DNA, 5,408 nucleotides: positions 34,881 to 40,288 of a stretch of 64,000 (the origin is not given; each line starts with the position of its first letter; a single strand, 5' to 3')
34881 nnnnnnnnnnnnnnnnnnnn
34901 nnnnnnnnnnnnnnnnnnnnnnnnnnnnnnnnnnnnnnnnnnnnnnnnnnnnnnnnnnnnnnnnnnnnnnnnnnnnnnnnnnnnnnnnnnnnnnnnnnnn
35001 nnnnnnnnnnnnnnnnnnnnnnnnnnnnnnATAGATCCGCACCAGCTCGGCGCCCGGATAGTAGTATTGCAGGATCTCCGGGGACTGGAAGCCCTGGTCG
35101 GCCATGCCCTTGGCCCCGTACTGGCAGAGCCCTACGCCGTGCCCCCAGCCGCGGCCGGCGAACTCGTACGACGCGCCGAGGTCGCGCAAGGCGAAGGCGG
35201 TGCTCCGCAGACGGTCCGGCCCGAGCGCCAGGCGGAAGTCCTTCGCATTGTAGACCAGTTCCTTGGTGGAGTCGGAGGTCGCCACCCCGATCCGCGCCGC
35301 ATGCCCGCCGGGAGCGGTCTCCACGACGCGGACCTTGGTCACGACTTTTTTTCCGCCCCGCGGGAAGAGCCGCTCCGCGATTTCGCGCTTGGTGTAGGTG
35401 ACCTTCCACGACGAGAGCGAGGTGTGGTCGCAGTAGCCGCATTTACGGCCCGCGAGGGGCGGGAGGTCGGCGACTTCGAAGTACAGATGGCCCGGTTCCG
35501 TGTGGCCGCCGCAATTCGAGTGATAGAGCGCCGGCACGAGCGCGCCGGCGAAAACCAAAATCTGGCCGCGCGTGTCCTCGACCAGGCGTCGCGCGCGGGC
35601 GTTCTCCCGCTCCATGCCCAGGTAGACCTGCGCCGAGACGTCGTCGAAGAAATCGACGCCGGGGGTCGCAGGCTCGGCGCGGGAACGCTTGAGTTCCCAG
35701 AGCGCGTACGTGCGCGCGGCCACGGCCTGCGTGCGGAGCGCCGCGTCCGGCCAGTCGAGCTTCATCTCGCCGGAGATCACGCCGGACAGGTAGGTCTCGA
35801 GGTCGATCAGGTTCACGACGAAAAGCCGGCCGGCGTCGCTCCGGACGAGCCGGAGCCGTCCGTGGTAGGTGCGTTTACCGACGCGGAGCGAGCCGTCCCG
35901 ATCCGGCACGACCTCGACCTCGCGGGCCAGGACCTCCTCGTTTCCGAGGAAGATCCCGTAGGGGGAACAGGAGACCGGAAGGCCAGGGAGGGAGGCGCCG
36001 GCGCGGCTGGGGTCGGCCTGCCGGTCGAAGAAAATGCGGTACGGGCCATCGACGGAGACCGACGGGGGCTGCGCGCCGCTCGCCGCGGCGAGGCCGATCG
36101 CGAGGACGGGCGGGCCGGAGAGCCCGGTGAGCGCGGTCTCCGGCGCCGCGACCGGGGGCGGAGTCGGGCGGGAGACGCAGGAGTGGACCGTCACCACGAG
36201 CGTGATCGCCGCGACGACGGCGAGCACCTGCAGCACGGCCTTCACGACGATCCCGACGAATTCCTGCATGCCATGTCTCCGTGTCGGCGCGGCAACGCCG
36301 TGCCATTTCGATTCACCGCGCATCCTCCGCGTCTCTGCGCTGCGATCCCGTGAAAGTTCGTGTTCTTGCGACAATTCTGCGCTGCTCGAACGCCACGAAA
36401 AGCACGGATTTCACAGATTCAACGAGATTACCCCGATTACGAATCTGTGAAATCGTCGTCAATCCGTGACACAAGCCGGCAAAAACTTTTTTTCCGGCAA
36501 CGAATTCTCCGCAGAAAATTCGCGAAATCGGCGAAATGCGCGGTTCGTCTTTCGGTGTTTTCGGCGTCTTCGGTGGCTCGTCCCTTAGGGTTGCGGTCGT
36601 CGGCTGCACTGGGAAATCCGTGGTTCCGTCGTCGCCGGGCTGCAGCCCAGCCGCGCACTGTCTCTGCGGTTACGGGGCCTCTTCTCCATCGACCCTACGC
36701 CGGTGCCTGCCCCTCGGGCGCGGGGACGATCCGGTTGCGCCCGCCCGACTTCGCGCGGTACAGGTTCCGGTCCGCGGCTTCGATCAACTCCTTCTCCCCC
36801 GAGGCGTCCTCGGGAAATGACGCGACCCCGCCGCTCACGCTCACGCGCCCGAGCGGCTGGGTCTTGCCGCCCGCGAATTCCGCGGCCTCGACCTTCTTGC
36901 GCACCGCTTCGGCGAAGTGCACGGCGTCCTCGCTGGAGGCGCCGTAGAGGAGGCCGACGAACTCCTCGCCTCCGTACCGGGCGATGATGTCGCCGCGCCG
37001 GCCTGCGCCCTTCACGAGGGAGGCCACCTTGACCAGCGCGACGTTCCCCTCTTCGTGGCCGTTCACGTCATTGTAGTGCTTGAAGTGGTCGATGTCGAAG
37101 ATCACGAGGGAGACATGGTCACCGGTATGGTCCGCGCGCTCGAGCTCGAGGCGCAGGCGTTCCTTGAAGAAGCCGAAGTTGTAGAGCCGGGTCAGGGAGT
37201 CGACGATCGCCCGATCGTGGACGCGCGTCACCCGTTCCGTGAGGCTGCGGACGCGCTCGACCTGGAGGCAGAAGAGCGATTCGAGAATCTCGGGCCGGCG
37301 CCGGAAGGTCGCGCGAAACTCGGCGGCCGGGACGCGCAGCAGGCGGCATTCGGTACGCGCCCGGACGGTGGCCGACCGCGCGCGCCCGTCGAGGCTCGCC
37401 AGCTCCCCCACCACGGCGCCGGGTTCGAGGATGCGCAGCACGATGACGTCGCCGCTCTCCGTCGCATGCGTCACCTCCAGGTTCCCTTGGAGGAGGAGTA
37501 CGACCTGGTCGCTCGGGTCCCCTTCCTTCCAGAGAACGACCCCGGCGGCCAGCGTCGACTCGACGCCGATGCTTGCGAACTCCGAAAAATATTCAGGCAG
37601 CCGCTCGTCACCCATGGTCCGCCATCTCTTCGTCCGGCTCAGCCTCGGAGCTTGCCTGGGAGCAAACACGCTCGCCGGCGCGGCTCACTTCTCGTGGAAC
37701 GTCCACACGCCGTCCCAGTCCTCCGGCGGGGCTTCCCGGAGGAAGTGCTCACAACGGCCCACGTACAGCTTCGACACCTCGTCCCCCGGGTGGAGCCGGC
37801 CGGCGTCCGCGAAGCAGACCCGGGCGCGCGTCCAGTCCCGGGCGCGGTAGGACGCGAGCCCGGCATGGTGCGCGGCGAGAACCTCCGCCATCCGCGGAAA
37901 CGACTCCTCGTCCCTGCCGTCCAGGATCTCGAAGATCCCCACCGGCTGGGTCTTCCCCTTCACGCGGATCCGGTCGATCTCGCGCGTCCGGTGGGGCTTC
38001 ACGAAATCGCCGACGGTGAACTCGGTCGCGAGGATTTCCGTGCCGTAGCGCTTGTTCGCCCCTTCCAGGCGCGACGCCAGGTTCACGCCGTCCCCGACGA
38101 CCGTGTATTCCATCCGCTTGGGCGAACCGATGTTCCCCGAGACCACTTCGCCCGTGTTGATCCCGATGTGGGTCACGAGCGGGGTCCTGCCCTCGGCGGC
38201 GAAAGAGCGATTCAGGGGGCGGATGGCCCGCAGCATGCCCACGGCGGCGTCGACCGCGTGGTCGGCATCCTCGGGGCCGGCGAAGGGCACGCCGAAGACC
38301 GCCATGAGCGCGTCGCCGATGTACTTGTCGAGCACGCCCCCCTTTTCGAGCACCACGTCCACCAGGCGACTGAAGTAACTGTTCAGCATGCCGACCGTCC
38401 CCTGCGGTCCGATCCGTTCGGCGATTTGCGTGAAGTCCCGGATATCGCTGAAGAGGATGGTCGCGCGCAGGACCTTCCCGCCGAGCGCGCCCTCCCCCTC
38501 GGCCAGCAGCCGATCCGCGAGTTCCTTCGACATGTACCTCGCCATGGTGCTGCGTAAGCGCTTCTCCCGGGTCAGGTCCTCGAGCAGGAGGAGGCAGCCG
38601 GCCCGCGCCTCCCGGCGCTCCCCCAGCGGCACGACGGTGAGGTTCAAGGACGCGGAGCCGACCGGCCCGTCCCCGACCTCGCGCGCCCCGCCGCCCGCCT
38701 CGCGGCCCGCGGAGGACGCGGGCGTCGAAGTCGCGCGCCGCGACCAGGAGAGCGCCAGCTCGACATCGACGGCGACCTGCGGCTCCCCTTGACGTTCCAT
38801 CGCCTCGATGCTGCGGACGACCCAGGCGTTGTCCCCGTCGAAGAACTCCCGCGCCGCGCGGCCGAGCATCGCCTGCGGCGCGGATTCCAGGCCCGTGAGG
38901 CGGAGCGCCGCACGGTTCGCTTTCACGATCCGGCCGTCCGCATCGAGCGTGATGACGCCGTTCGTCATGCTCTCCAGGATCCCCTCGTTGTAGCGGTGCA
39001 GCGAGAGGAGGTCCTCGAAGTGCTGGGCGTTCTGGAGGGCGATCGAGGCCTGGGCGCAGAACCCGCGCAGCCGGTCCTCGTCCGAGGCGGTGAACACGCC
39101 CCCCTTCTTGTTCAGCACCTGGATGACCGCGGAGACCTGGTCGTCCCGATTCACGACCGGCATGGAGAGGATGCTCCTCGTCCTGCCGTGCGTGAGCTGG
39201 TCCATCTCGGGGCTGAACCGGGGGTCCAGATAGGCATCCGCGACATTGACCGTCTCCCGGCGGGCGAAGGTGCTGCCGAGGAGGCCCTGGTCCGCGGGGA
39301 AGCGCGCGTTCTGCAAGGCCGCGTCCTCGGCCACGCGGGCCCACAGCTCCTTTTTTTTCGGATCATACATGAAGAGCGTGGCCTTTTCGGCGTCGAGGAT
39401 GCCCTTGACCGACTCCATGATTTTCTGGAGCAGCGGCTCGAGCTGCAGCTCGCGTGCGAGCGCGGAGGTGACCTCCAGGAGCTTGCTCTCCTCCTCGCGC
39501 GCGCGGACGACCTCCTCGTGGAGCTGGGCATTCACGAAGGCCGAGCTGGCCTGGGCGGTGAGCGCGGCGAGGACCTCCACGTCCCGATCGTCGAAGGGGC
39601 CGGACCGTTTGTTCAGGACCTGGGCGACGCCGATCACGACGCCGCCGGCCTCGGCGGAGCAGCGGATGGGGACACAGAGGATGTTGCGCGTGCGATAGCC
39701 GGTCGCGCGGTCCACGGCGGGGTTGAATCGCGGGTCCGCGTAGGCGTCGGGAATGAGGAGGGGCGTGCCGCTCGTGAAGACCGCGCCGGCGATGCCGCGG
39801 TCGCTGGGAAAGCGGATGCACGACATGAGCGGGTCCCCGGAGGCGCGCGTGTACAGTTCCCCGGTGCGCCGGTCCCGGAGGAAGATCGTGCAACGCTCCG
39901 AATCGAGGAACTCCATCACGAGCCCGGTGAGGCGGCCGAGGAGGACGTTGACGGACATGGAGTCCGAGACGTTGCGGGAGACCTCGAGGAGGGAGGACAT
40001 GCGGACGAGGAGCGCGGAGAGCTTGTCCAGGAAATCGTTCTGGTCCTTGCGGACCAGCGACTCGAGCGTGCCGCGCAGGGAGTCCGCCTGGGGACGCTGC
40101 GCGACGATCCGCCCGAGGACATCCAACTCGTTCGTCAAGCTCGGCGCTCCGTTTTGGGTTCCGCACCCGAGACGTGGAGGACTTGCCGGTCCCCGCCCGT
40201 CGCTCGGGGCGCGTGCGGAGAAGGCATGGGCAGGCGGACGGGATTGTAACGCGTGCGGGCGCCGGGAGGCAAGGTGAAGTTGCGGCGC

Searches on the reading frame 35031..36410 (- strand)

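Call 68: search_protein_families(library=pfam, proteins=[window:35031-36410:-], max_evalue=0.001)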
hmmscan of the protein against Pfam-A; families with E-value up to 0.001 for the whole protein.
window:35031-36410:- (460 aa): 1 family
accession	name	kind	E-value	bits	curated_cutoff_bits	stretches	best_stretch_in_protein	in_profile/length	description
PF08486.15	SpoIID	-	4.6e-22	78.9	23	1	194-287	3-97/97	Stage II sporulation protein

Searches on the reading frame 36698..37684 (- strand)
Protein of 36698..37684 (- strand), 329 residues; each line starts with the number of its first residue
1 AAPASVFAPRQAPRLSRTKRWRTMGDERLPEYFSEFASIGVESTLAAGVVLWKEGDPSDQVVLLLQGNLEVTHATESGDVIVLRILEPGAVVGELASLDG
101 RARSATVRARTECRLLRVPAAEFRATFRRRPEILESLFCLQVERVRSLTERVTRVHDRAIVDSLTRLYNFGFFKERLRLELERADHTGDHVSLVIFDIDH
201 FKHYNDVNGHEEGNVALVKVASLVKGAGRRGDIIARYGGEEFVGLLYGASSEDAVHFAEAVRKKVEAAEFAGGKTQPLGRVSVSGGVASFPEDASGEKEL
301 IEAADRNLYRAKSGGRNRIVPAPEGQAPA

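Call 68: search_protein_families(library=pfam, proteins=[window:36698-37684:-], max_evalue=0.001)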
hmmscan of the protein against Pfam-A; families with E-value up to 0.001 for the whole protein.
window:36698-37684:- (329 aa): 2 families
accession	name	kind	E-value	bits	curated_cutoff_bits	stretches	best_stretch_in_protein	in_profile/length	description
PF00990.26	GGDEF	-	5.3e-38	130.8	23.8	1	159-318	1-161/161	Diguanylate cyclase, GGDEF domain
PF00027.35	cNMP_binding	-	1.1e-21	77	27.5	1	44-129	3-88/89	Cyclic nucleotide-binding domain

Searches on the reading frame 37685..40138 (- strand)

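Call 11: search_protein_families(library=pfam, proteins=[window:37685-40138:-], max_evalue=0.01)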
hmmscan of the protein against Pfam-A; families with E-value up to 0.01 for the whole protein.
window:37685-40138:- (817 aa): 9 families
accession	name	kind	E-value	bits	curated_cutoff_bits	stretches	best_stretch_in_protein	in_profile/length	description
PF01590.32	GAF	-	4.2e-39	134.5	22.4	2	66-200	5-132/133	GAF domain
PF13185.12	GAF_2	-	8.1e-29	101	28.6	2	61-201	2-135/136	GAF domain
PF00211.25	Guanylate_cyc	-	1.7e-23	83.6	21.9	1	559-731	9-175/183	Adenylate and Guanylate cyclase catalytic domain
PF13492.12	GAF_3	-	1.1e-18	68.3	27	2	233-370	2-129/129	GAF domain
PF00989.32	PAS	-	1.2e-09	38.6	22.6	1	385-463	4-81/113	PAS fold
PF13426.13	PAS_9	-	1.6e-08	35.2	27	1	393-456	2-60/103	PAS domain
PF13188.13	PAS_8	-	3.8e-08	33.4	21.8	1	386-441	5-55/65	PAS domain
PF08448.16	PAS_4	-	5.8e-06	26.9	23.1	1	388-467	1-78/110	PAS fold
PF11849.14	DUF3369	-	0.0095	16.7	27.2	0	219-377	23-168/168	Domain of unknown function (DUF3369)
